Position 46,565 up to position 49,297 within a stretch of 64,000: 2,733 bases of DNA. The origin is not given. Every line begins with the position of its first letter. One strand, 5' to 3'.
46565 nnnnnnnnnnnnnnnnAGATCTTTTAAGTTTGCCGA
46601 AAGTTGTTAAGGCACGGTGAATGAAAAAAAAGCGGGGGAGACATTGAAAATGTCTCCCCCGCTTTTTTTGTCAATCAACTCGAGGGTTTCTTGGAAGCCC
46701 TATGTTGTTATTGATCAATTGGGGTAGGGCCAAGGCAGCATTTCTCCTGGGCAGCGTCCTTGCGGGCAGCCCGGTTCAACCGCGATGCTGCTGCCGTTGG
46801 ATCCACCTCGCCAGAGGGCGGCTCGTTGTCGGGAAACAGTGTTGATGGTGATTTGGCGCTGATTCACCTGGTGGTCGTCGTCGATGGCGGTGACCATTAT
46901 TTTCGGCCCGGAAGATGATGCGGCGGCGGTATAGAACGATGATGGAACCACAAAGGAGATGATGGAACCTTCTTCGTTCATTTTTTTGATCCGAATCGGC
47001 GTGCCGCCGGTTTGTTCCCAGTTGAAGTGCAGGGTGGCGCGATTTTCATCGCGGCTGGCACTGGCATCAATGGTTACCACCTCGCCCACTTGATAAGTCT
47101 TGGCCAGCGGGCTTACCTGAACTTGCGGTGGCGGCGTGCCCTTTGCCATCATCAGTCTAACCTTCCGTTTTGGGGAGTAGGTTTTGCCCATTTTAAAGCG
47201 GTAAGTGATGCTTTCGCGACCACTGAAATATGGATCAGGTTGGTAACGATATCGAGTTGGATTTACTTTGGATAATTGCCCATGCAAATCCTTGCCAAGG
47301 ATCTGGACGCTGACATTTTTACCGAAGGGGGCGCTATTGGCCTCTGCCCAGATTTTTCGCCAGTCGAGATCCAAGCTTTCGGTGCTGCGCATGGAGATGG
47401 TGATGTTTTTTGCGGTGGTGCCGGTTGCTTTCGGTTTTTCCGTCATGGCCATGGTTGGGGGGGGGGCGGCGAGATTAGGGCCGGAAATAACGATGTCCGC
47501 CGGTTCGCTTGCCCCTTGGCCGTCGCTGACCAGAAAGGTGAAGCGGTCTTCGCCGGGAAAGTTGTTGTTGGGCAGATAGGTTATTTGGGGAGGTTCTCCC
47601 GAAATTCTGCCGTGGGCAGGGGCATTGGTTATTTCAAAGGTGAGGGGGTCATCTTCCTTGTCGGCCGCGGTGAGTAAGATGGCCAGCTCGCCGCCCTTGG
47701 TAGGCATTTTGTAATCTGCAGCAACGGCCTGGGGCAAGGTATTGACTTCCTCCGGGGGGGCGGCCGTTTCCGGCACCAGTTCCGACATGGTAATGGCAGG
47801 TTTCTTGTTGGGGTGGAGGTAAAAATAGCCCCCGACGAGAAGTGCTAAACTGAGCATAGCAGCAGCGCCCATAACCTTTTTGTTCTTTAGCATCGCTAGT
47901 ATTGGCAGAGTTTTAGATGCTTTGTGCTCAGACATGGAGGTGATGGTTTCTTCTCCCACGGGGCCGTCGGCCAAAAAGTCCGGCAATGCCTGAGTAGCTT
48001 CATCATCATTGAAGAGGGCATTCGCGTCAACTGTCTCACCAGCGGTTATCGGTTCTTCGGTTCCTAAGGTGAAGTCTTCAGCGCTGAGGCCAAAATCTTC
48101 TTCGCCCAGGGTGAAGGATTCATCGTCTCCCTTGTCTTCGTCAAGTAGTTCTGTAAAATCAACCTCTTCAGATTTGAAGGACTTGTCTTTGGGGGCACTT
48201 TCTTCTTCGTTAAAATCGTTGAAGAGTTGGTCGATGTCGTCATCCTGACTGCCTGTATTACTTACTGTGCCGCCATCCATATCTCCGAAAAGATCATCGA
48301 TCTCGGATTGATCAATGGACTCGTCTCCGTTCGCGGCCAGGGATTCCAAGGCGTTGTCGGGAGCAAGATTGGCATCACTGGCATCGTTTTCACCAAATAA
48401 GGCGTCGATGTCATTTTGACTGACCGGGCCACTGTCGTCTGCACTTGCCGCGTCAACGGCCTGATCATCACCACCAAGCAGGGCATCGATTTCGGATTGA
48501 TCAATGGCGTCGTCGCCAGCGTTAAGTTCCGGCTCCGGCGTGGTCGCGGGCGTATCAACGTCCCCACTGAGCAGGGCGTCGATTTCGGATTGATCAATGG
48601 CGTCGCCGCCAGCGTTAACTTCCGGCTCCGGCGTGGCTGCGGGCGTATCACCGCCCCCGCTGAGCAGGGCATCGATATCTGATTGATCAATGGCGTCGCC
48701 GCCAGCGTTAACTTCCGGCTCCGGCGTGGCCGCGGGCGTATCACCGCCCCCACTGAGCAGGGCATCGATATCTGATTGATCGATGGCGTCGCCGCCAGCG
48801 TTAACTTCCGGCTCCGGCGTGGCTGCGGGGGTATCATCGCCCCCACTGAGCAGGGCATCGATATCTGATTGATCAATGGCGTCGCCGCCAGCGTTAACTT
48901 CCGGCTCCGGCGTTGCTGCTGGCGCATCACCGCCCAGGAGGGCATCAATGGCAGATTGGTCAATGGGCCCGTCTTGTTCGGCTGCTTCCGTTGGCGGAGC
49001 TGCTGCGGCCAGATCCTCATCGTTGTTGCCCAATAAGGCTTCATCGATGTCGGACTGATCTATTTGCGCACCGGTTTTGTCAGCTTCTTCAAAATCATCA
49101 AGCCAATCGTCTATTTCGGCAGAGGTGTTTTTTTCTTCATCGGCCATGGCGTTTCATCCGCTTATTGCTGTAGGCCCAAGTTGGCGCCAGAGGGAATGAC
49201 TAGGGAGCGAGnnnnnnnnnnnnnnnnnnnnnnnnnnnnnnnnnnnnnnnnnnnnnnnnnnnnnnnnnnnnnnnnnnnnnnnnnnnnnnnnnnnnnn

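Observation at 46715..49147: Membrane protein carrying a tandem array of FliM-N-terminus-like (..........) docking peptides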

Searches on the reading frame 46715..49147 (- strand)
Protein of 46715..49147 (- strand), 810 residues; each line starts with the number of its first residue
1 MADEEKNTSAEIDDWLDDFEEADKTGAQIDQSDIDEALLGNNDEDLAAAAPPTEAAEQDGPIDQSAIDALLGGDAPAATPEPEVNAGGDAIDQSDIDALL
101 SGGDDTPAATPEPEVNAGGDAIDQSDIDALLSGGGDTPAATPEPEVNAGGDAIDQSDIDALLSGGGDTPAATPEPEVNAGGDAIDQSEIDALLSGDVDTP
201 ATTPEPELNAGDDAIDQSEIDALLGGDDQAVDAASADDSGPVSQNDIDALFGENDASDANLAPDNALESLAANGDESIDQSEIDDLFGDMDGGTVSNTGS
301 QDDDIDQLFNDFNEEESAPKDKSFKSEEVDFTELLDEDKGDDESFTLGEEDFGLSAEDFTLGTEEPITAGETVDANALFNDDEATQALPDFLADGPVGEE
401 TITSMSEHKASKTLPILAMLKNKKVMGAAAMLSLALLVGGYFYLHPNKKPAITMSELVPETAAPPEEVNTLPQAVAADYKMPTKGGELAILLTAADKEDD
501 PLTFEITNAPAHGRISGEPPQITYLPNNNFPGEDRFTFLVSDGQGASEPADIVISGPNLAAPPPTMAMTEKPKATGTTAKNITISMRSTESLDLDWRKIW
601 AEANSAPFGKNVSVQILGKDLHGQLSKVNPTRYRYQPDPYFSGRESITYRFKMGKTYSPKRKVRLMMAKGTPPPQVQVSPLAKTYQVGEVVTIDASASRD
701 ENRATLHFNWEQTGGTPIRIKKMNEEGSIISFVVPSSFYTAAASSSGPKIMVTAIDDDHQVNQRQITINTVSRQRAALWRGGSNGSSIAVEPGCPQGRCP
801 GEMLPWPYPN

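Call 3: search_protein_families(library=pfam, proteins=[window:46715-49147:-], max_evalue=1)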
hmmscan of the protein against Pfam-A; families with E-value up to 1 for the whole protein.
window:46715-49147:- (810 aa): 6 families
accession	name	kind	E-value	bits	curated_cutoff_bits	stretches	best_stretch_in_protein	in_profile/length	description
PF17963.7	Big_9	-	5.4e-18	66.1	23.6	2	469-554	1-88/89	Bacterial Ig domain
PF17892.7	Cadherin_5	-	8.3e-11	42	26.5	2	490-551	29-92/98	Cadherin-like domain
PF22352.2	K319L-like_PKD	-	0.0043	17.5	27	1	689-725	12-49/84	K319L-like, PKD domain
PF18911.6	PKD_4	-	0.029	14.9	27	0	674-711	4-40/85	PKD domain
PF21027.3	Sde0182_C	-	0.035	15.1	27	1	691-737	2-52/83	Cellulose-binding protein Sde0182, C-terminal domain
PF16184.11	Cadherin_3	-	0.055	13.9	25.5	0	500-548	34-98/106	Cadherin-like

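Call 9: find_homologous_proteins(query=window:46715-49147:-, max_evalue=0.001)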
Query window:46715-49147:- (810 aa): 133 proteins with E <= 0.001 among 8000 candidates; the best 120 are listed.
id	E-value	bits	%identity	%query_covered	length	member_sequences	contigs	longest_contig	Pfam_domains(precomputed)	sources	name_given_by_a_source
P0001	0.0e+0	1785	100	100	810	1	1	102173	PF17963.8,PF17892.8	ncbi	-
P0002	1.3e-283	962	57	100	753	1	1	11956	PF17963.8,PF17892.8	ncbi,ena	-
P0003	3.4e-269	914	61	86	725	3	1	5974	PF17963.8,PF17892.8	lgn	-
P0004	7.5e-234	797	48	100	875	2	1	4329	PF17963.8,PF17892.8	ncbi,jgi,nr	ncbi:MAG: Ig-like domain-containing protein [Desulfobulbaceae bacterium]|nr:Ig-like domain-containin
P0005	1.8e-226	773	51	90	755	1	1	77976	PF17963.8,PF17892.8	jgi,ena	-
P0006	9.9e-192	658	54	75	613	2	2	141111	PF22352.3,PF17963.8,PF17892.8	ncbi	-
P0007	1.0e-125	440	40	79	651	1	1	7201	PF17963.8,PF17892.8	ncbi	-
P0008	9.7e-122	426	36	77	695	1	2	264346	PF17963.8,PF17892.8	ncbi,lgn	-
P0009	2.2e-121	425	40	81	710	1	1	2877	PF17963.8,PF17892.8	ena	-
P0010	7.2e-119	417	39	81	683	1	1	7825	PF17963.8,PF17892.8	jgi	jgi:hypothetical protein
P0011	7.9e-118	414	38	74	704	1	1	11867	PF17963.8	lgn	-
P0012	3.3e-117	411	37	78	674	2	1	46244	PF17963.8,PF17892.8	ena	-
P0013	8.2e-117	410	38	85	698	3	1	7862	PF17963.8,PF17892.8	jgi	-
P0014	6.3e-112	394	35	100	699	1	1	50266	PF17963.8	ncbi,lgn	-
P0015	6.5e-112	394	36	85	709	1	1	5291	PF17963.8,PF17892.8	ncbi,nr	ncbi:MAG: Ig-like domain-containing protein [Thermodesulfobacteriota bacterium]|nr:Ig-like domain-co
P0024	3.0e-98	349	39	64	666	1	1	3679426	PF17963.8,PF17892.8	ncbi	ncbi:Ig-like domain-containing protein [Thiovibrio sp. JS02]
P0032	7.7e-94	334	38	70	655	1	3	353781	PF17963.8,PF17892.8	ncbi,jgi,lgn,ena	-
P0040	1.3e-89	320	36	97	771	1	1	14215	PF17963.8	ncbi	-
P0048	2.8e-87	312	34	97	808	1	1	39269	PF17963.8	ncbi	-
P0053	3.8e-86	309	36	74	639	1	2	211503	PF17963.8,PF17892.8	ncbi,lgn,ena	-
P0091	1.5e-66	244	30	78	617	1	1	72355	PF22352.3,PF17963.8,PF17892.8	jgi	jgi:hypothetical protein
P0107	1.6e-32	131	40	23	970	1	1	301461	-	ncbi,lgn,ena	-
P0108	1.5e-30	125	40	29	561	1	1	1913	-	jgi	jgi:hypothetical protein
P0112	2.4e-21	94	33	20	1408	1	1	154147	PF14559.13,PF09976.16,PF25062.2,PF25058.2,PF13424.13,PF13432.13,PF13428.13,PF13181.13,PF07719.24,PF13174.13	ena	-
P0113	4.1e-18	84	33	34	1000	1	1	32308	-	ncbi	-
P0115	9.1e-17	79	43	20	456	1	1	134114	-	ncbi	ncbi:MAG: hypothetical protein V2B19_29620 [Pseudomonadota bacterium]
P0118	2.8e-13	68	39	28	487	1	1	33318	-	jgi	jgi:hypothetical protein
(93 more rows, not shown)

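Call 12: find_related_loci(query=window:46715-49147:-, collection=genome_contigs, flank=10000)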
Query window:46715-49147:- (810 aa) in genome_contigs; peptide patterns used: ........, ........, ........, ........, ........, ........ (x = any residue, [..] = any of these).
147 stretches matched a pattern; 5 encode a relative of the query (tblastn E <= 1e-3); 5 distinct loci.
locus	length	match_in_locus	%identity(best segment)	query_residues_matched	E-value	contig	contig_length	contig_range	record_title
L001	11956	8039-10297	57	1-810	0e+0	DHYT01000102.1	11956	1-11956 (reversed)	MAG TPA_asm: Desulfobulbaceae bacterium UBA5123 UBA5123_contig_23386, whole genome shotgun sequence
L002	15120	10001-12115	61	114-810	0e+0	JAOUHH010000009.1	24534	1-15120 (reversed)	MAG: Desulfobulbaceae bacterium isolate 4_1_May_SF_Bin57 4_1_May_SF_Bin57_scaffold_701_c1, whole genome shotgun sequence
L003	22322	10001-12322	47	1-810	0e+0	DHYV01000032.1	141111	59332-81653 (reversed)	MAG TPA_asm: Desulfobulbaceae bacterium UBA5121 UBA5121_contig_976, whole genome shotgun sequence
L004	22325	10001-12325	32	1-799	5e-92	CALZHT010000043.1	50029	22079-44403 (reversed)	MAG: uncultured Desulfobulbaceae bacterium isolate FO_M_Desulfobacterota_18 genome assembly, contig: scaffold_1145, whol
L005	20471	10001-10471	26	509-677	4e-6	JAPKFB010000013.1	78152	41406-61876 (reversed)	MAG: Roseibacillus sp. isolate ANT-131 NODE_80_length_78152_cov_8.379720, whole genome shotgun sequence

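Call 13: search_protein_families(library=ncbifam, proteins=[window:46715-49147:-], max_evalue=10)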
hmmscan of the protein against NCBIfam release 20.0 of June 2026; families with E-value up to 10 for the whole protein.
window:46715-49147:- (810 aa): 5 families
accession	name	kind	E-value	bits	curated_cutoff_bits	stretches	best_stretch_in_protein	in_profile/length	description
NF012211.1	tand_rpt_95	domain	1.9e-13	50.2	90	2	490-555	15-83/98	tandem-95 repeat protein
NF038112.1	myxo_dep_M36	subfamily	9.3e-07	26.3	1500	1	639-783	1439-1576/1604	myxosortase-dependent M36 family metallopeptidase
NF038111.1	rhom_dep_M36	equivalog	0.0023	15.4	1700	1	674-773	1187-1280/1315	rhombosortase-dependent M36 family metallopeptidase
NF005995.1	PRK08119.1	equivalog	0.35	10.3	218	1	183-223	3-42/376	flagellar motor switch phosphatase FliY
TIGR01397.1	fliM_switch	equivalog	7.5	5.6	219.6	1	215-239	3-27/320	flagellar motor switch protein FliM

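Call 14: find_encoding_contigs(protein=P0024, flank=10000, max_places=2)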
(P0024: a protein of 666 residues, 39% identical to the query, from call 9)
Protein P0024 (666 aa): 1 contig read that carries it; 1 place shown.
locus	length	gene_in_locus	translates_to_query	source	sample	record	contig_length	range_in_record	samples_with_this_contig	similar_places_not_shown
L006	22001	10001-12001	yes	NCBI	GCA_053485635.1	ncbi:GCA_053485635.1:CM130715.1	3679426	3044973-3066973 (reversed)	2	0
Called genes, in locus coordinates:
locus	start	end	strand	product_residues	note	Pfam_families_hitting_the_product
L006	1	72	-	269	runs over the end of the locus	PF00535:Glycos_transf_2 (weak), PF13641:Glyco_tranf_2_3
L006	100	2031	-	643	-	PF00111:Fer2, PF17650:RACo_linker, PF17651:Raco_middle, PF14574:RACo_C_ter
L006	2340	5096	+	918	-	PF08448:PAS_4, PF13426:PAS_9, PF08448:PAS_4, PF13426:PAS_9 (weak), PF00989:PAS, PF13426:PAS_9, PF02518:HATPase_c, PF00072:Response_reg, +3 more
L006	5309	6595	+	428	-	PF00795:CN_hydrolase, PF01467:CTP_transf_like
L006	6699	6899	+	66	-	-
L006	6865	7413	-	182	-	PF25159:DUF7826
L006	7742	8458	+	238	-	PF17680:FlgO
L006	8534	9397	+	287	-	PF17680:FlgO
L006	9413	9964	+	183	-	-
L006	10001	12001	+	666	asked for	PF17892:Cadherin_5 (weak), PF17963:Big_9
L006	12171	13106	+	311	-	PF01430:HSP33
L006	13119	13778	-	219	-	PF00834:Ribul_P_3_epim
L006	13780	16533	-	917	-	PF00675:Peptidase_M16, PF05193:Peptidase_M16_C, PF00675:Peptidase_M16, PF05193:Peptidase_M16_C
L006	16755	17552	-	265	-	PF01790:LGT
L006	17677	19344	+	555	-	PF02310:B12-binding, PF04055:Radical_SAM, PF13311:DUF4080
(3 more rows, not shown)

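Call 15: find_encoding_contigs(protein=P0001, flank=3000, max_places=2)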
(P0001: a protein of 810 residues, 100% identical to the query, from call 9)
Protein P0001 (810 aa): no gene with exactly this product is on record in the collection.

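Call 26: find_encoding_contigs(protein=P0091, flank=8000, max_places=1)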
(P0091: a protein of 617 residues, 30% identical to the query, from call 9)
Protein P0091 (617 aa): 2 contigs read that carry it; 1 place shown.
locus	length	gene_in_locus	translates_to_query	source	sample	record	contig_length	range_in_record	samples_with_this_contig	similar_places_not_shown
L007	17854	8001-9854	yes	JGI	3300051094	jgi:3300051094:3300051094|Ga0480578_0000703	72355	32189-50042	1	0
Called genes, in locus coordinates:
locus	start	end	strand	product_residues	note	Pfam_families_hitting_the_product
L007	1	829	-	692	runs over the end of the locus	PF02922:CBM_48, PF00128:Alpha-amylase, PF21156:ISOA1-3_C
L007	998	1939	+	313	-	PF07603:Lcl_C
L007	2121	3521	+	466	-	PF01966:HD, PF13487:HD_5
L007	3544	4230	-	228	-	PF00027:cNMP_binding, PF13545:HTH_Crp_2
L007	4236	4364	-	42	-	-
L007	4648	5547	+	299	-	PF01545:Cation_efflux, PF16916:ZT_dimer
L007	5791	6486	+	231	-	PF17680:FlgO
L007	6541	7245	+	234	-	PF17680:FlgO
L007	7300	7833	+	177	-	-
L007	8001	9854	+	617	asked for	PF17892:Cadherin_5 (faint), PF17963:Big_9 (weak), PF22352:K319L-like_PKD (weak)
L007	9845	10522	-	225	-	PF00834:Ribul_P_3_epim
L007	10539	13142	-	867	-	PF00675:Peptidase_M16, PF05193:Peptidase_M16_C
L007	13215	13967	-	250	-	PF01790:LGT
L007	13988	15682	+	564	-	PF04055:Radical_SAM, PF13311:DUF4080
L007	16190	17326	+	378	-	PF00712:DNA_pol3_beta, PF02767:DNA_pol3_beta_2, PF02768:DNA_pol3_beta_3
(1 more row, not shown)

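Call 27: find_encoding_contigs(protein=P0118, flank=8000, max_places=1)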
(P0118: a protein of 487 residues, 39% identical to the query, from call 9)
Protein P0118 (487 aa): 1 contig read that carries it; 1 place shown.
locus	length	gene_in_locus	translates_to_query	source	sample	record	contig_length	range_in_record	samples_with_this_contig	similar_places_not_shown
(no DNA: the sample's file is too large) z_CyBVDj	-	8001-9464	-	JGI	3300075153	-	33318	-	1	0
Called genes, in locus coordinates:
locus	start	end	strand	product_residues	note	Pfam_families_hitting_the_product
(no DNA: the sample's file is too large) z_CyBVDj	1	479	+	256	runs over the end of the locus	PF00813:FliP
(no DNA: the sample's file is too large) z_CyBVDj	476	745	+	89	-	PF01313:Bac_export_3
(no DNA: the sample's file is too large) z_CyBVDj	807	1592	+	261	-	PF01311:Bac_export_1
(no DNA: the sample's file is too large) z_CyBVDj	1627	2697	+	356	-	PF01312:Bac_export_2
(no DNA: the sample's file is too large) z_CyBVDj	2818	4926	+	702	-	PF00771:FHIPEP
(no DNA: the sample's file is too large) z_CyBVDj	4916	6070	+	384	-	PF00448:SRP54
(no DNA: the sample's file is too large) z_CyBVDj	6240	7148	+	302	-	PF00142:Fer4_NifH, PF02374:ArsA_ATPase (weak), PF06564:CBP_BcsQ, PF10609:ParA, PF13614:AAA_31, PF01656:CbiA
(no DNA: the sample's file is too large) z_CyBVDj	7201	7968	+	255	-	PF08281:Sigma70_r4_2 (faint), PF04542:Sigma70_r2, PF04539:Sigma70_r3 (weak), PF04545:Sigma70_r4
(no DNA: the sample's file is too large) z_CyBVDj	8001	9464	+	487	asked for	-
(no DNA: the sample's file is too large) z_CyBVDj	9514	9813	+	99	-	-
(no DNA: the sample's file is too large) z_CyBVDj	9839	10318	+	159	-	PF19610:DUF6115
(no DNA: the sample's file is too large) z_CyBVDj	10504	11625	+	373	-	-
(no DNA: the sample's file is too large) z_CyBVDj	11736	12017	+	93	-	PF01312:Bac_export_2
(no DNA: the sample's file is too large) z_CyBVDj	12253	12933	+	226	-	PF22692:LlgE_F_G_D1, PF06429:Flg_bbr_C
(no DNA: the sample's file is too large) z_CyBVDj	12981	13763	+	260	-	PF00460:Flg_bb_rod, PF22692:LlgE_F_G_D1, PF06429:Flg_bbr_C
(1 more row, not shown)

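Call 28: find_encoding_contigs(protein=P0112, flank=8000, max_places=1)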
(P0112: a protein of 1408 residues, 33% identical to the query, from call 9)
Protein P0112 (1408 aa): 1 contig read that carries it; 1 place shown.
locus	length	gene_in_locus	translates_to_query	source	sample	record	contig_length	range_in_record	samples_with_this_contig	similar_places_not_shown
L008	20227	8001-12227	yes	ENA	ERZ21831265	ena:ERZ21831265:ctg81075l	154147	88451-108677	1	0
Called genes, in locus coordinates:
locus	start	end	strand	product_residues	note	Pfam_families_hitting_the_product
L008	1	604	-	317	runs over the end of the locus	PF07963:N_methyl, PF07596:SBP_bac_10 (weak)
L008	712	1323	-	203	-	-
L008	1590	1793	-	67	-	-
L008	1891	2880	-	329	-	-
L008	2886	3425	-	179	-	PF07638:Sigma70_ECF, PF04542:Sigma70_r2, PF08281:Sigma70_r4_2, PF04545:Sigma70_r4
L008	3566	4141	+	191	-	PF01812:5-FTHF_cyc-lig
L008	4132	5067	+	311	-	PF00756:Esterase (weak), PF12146:Hydrolase_4, PF00561:Abhydrolase_1, PF12697:Abhydrolase_6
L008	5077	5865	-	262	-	PF00459:Inositol_P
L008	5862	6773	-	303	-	PF13677:MotB_plug, PF00691:OmpA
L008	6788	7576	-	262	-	PF20560:MotA_N, PF01618:MotA_ExbB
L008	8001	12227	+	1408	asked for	PF07719:TPR_2 (faint), PF13428:TPR_14 (faint), PF25058:ARM_TT21 (faint), PF25062:ARM_TT21_N (faint), PF13174:TPR_6 (faint), PF09976:TPR_21 (weak), PF13424:TPR_12 (weak), PF14559:TPR_19, +2 more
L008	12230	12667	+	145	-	-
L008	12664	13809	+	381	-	PF00989:PAS, PF13188:PAS_8 (weak), PF08448:PAS_4 (faint), PF00512:HisKA, PF02518:HATPase_c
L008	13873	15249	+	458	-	PF00072:Response_reg, PF00158:Sigma54_activat, PF14532:Sigma54_activ_2, PF07728:AAA_5 (weak), PF25601:AAA_lid_14, PF02954:HTH_8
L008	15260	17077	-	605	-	PF07719:TPR_2 (faint), PF13432:TPR_16 (weak), PF14559:TPR_19 (weak), PF13432:TPR_16, PF23914:TPR_CcmH_CycH, PF13424:TPR_12 (weak), PF13432:TPR_16, PF14559:TPR_19, +12 more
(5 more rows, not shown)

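Call 29: search_protein_families(library=pfam, proteins=[P0118, P0108, P0115, P0113, P0107], max_evalue=1)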
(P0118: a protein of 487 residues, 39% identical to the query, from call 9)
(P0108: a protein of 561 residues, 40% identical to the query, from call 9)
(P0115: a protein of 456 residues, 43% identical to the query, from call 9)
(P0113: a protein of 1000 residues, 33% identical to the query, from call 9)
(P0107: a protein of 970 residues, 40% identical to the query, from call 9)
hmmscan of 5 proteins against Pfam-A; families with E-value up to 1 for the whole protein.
P0118 (487 aa): 1 family
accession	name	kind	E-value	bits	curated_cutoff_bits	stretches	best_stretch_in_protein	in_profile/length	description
PF05819.16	NolX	-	0.017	14.8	26.1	0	51-112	262-323/436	NolX protein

P0108 (561 aa): 2 families
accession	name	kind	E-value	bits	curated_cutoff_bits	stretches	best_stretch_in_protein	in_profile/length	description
PF02579.22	Nitro_FeMo-Co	-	0.018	15.8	26.3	0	220-247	40-67/94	Dinitrogenase iron-molybdenum cofactor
PF24756.1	THD_CWZF3-5-7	-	0.78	9.8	27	0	273-298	131-156/255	CWZF3-5-7 THD domain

P0115 (456 aa): 0 families

P0113 (1000 aa): 4 families
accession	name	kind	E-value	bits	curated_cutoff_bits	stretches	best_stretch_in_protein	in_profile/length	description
PF20787.2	SPP1_GP23-1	-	0.0002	21.7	27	0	761-772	29-40/47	SPP1 phage GP23.1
PF24190.1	OB_RNR_2nd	-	0.18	12.6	27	0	862-886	20-44/67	Ribonuclease R second OB domain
PF25718.1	Mycobacteriophage_73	-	0.49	11.3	27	0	372-388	44-60/85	Mycobacteriophage L5 gene 73 protein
PF23768.1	DUF7167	-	0.82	10.3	24.4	0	372-388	14-30/60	Domain of unknown function (DUF7167)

P0107 (970 aa): 1 family
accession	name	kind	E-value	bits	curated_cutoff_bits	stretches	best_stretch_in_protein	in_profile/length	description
PF18884.5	TSP3_bac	-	0.06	13.6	25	1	827-840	2-15/22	Bacterial TSP3 repeat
